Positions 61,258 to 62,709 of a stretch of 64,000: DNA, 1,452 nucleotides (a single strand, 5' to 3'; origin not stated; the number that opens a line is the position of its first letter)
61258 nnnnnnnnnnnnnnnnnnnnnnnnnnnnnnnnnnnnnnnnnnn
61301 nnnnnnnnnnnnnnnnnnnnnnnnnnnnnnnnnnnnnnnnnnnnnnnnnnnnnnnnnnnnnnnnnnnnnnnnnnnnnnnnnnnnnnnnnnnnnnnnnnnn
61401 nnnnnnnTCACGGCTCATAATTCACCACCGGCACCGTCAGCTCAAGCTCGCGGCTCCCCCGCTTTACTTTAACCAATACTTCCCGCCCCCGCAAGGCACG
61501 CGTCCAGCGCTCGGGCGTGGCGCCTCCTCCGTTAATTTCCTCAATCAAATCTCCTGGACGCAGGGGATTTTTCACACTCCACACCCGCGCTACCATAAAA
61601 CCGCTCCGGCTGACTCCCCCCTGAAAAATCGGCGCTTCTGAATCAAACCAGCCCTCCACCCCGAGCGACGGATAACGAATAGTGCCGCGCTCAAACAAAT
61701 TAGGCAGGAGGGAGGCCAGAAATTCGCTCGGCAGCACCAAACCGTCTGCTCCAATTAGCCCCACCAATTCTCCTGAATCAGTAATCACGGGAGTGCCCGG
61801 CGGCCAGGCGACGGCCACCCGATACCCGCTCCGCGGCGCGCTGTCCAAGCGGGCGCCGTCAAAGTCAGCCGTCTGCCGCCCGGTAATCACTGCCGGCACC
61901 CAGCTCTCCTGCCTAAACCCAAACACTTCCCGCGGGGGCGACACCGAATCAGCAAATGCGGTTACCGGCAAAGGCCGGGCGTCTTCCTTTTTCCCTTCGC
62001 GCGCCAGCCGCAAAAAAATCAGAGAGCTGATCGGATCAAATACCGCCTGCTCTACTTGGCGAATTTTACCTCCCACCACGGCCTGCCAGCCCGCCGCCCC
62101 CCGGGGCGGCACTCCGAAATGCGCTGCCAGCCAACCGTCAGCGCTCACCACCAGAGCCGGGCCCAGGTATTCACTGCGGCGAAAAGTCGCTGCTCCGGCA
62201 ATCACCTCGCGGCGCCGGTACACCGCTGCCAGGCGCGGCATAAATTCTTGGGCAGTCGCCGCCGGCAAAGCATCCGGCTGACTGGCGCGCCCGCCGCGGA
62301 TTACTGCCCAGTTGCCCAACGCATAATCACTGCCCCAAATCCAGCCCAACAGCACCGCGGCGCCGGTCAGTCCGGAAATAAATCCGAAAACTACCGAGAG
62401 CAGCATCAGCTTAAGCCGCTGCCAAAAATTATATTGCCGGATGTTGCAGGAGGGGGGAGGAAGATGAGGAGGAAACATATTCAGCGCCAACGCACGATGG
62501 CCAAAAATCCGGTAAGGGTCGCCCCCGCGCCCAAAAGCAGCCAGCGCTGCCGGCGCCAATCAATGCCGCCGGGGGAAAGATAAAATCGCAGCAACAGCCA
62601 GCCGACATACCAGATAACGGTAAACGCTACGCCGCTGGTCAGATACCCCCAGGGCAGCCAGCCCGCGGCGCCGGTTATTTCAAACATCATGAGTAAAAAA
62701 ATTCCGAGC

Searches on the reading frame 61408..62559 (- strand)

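Call 13: search_protein_families(library=pfam, proteins=[window:61408-62559:-], max_evalue=1)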
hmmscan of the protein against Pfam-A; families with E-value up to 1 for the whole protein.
window:61408-62559:- (383 aa): 0 families

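Call 14: search_protein_families(library=ncbifam, proteins=[window:61408-62559:-], max_evalue=1)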
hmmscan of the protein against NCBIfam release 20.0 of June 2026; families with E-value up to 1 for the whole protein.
window:61408-62559:- (383 aa): 1 family
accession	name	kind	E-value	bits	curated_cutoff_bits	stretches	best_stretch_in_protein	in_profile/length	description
TIGR02037.1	degP_htrA_DO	subfamily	0.1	11.5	416.2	1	258-378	201-327/434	Do family serine endopeptidase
